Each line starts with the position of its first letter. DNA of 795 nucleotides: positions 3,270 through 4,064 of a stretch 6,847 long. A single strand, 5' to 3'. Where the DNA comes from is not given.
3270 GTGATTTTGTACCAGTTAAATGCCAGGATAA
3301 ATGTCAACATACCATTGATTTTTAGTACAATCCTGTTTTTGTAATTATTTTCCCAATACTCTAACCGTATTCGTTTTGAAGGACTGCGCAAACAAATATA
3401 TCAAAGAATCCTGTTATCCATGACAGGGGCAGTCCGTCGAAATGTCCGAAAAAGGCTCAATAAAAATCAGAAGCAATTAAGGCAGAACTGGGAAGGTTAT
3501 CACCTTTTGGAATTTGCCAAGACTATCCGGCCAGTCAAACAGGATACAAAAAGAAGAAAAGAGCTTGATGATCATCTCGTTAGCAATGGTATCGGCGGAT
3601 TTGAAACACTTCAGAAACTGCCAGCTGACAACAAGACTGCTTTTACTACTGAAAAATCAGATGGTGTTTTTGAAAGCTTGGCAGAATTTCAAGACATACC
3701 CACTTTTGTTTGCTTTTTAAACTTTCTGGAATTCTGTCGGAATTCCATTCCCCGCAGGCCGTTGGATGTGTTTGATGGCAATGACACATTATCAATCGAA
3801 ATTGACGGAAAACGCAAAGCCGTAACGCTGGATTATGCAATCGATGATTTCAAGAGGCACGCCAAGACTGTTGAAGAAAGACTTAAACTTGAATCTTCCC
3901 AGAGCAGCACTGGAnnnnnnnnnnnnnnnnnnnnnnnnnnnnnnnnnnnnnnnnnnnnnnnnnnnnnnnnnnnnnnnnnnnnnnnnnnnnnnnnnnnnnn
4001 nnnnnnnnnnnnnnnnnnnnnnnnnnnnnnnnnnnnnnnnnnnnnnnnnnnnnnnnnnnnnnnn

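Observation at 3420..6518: NLR/Avs-like STAND NTPase that uses a Sel1-repeat array as its putative sensor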

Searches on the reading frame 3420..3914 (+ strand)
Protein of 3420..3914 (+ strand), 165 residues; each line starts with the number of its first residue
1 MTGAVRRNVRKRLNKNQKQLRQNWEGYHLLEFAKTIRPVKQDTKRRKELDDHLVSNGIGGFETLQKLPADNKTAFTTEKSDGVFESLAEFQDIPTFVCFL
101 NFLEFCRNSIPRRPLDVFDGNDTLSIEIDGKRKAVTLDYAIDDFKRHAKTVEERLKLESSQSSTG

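Call 79: search_protein_families(library=pfam, proteins=[window:3420-3914:+], max_evalue=1)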
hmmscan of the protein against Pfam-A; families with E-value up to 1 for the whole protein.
window:3420-3914:+ (165 aa): 0 families

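Call 80: search_protein_representatives(protein=window:3420-3914:+)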
Query: 165 residues. Proteins with E-value up to 0.001 (for the whole library): 24; up to 1e-10: 8; up to 1e-30: 4. The best 24 are listed.
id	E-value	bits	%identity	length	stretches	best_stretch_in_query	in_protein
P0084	3.6e-74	264.0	75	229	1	1-164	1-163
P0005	2.9e-72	257.8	75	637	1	1-163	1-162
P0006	6.1e-48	178.8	61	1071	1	9-161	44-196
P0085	4.3e-37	143.6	54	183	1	1-139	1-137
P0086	1.6e-25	106.0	61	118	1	40-128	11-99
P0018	6.3e-19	84.5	44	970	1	20-158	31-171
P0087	1.2e-15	73.9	44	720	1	9-108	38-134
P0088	1.8e-15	73.3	43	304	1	16-130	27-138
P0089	7.2e-08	48.6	46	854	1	20-121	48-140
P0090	5.8e-07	45.7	37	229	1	12-132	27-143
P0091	5.8e-07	45.7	33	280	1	11-116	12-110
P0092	7.9e-07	45.2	39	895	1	18-120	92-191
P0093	9.3e-07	45.0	36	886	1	6-124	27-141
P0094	1.1e-06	44.7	36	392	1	6-127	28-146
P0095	8.2e-06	41.9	34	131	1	19-111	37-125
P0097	1.0e-05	41.7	36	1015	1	3-109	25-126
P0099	3.7e-05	39.8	34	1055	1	15-122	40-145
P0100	1.2e-04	38.2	32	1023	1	14-139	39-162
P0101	2.4e-04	37.2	32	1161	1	18-109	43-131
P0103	8.0e-04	35.5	31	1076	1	9-135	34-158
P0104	8.0e-04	35.5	34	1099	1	3-107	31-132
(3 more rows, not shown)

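Call 82: search_protein_families(library=pfam, proteins=[P0087, P0089, P0092, P0093, P0097, P0099, P0100, P0101, P0103, P0104], max_evalue=0.001)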
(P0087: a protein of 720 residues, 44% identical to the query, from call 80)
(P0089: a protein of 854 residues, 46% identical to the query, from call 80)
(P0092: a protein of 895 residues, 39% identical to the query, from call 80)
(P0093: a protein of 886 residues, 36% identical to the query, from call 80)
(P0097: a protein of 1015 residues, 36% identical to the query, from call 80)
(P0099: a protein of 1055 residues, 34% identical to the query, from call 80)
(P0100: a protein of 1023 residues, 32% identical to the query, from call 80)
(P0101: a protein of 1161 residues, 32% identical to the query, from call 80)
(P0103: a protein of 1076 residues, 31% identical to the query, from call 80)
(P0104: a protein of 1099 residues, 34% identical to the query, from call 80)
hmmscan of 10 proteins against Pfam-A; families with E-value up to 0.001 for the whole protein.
P0087 (720 aa): 3 families
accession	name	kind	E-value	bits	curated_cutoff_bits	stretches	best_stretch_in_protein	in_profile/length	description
PF24883.2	NPHP3_N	-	1.6e-13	51.6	24.8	1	216-365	19-164/164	Nephrocystin 3, N-terminal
PF05729.18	NACHT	-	2.7e-05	24.5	26.7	1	222-371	3-135/167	NACHT domain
PF13191.12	AAA_16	-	0.00062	20.7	32.6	0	200-332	2-144/167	AAA ATPase domain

P0089 (854 aa): 0 families

P0092 (895 aa): 2 families
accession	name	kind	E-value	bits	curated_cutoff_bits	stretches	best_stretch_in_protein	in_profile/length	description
PF13191.12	AAA_16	-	7.6e-07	30.2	32.6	1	285-402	2-103/167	AAA ATPase domain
PF01637.24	ATPase_2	-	7.2e-05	23.1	33.2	1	285-327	1-42/225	ATPase domain predominantly from Archaea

P0093 (886 aa): 1 family
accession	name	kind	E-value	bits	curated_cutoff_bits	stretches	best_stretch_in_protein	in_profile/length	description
PF13191.12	AAA_16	-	6e-07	30.6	32.6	1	220-268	2-51/167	AAA ATPase domain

P0097 (1015 aa): 4 families
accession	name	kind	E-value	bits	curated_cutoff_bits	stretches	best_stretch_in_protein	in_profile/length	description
PF24883.2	NPHP3_N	-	5.7e-10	40.1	24.8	1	206-350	21-164/164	Nephrocystin 3, N-terminal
PF13191.12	AAA_16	-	1.4e-07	32.6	32.6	1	199-344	17-165/167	AAA ATPase domain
PF01637.24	ATPase_2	-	7.5e-05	23.1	33.2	1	196-331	9-137/225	ATPase domain predominantly from Archaea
PF07693.20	KAP_NTPase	-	9.1e-05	22.3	20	0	292-332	134-174/293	KAP family P-loop domain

P0099 (1055 aa): 15 families
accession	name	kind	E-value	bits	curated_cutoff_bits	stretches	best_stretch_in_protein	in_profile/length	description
PF14559.12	TPR_19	-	1.9e-18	66.9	25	1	314-366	2-54/68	Tetratricopeptide repeat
PF13431.12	TPR_17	-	1.7e-15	56.4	24.4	0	476-508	1-33/34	Tetratricopeptide repeat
PF13181.12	TPR_8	-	1.7e-12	46.9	25.7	0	340-365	4-29/34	Tetratricopeptide repeat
PF13428.12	TPR_14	-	4.7e-10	39.6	23.5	0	311-345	9-43/44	Tetratricopeptide repeat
PF12895.13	ANAPC3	-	5.1e-10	39.9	27.2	0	249-326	3-79/82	Anaphase-promoting complex, cyclosome, subunit 3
PF07719.23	TPR_2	-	9.7e-10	38.3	27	0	309-335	7-33/34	Tetratricopeptide repeat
PF13424.12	TPR_12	-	3.9e-08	33.8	30.1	0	308-364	8-72/77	Tetratricopeptide repeat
PF00515.34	TPR_1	-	6.2e-07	29.4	27.8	0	340-365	4-29/34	Tetratricopeptide repeat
PF13374.12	TPR_10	-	1.4e-06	28.6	27.5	0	309-331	8-30/42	Tetratricopeptide repeat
PF13414.12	TPR_11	-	9.9e-06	25.6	26.8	0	313-349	4-40/42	TPR repeat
PF20308.4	TPR-S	-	4.4e-05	24.4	27.6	0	423-487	36-92/102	Tetratricopeptide Repeats-Sensor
PF13174.12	TPR_6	-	0.00012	22.9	26.3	0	283-302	14-33/33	Tetratricopeptide repeat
PF01535.26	PPR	-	0.00013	22.4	25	0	568-584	6-22/31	PPR repeat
PF25064.1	ARM_TT21_5th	-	0.00015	22.5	27.8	0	342-425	6-89/117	TT21 fifth ARM repeats domain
PF25058.1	ARM_TT21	-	0.00036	20.9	27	0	241-301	63-126/155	Tetratricopeptide repeat protein 21 ARM repeat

P0100 (1023 aa): 2 families
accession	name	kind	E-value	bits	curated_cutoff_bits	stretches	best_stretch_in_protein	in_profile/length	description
PF13191.12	AAA_16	-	7e-06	27.1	32.6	1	232-280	1-51/167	AAA ATPase domain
PF08631.16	SPO22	-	0.00096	19.1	27.5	1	660-786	29-161/274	Meiosis protein SPO22/ZIP4 like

P0101 (1161 aa): 2 families
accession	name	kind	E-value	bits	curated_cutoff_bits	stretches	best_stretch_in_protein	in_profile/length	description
PF13374.12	TPR_10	-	2.8e-06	27.6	27.5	0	860-894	2-36/42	Tetratricopeptide repeat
PF06855.17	YozE_SAM_like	-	5.9e-06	26.8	25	0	770-799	36-65/66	YozE SAM-like fold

P0103 (1076 aa): 12 families
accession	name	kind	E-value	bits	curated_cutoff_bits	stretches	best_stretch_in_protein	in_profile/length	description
PF14559.12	TPR_19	-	2.4e-15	57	25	1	309-364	5-59/68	Tetratricopeptide repeat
PF07719.23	TPR_2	-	3.3e-12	46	27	0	296-327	2-33/34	Tetratricopeptide repeat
PF13181.12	TPR_8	-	9.6e-12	44.5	25.7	1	332-361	4-33/34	Tetratricopeptide repeat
PF13424.12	TPR_12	-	2.1e-11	44.3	30.1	0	273-326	17-76/77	Tetratricopeptide repeat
PF23914.1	TPR_CcmH_CycH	-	3.3e-10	40.5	42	1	335-424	56-147/158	Cytochrome c-type biogenesis protein H TPR domain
PF13431.12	TPR_17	-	6.6e-10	38.9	24.4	0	318-348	2-32/34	Tetratricopeptide repeat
PF13374.12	TPR_10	-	1.7e-09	37.8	27.5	0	333-358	6-31/42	Tetratricopeptide repeat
PF13428.12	TPR_14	-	3.3e-09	37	23.5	0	334-371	6-43/44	Tetratricopeptide repeat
PF13432.12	TPR_16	-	1.4e-06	29.1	32.7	0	301-362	3-64/65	Tetratricopeptide repeat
PF00515.34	TPR_1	-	5.1e-06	26.5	27.8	0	302-328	8-34/34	Tetratricopeptide repeat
PF13414.12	TPR_11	-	2.8e-05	24.1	26.8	1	307-342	6-41/42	TPR repeat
PF13176.12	TPR_7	-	4.4e-05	23.7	27.9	0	297-326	2-30/36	Tetratricopeptide repeat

P0104 (1099 aa): 10 families
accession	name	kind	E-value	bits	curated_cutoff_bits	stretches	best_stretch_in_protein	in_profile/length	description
PF14559.12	TPR_19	-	7e-10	39.5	25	0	323-384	5-65/68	Tetratricopeptide repeat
PF13181.12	TPR_8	-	2.6e-09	37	25.7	0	314-341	6-33/34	Tetratricopeptide repeat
PF13428.12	TPR_14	-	6.2e-09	36.1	23.5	0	314-341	6-33/44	Tetratricopeptide repeat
PF13424.12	TPR_12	-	1e-08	35.7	30.1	0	314-373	8-75/77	Tetratricopeptide repeat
PF07719.23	TPR_2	-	2e-06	27.9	27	0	316-341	8-33/34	Tetratricopeptide repeat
PF13432.12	TPR_16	-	2.5e-06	28.3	32.7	0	307-341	29-63/65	Tetratricopeptide repeat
PF00515.34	TPR_1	-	3e-06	27.3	27.8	0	314-342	6-34/34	Tetratricopeptide repeat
PF13414.12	TPR_11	-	3.2e-06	27.2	26.8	1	319-353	4-38/42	TPR repeat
PF20308.4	TPR-S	-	3.7e-06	27.9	27.6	0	399-484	4-80/102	Tetratricopeptide Repeats-Sensor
PF13431.12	TPR_17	-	1.6e-05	25.2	24.4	0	489-508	5-24/34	Tetratricopeptide repeat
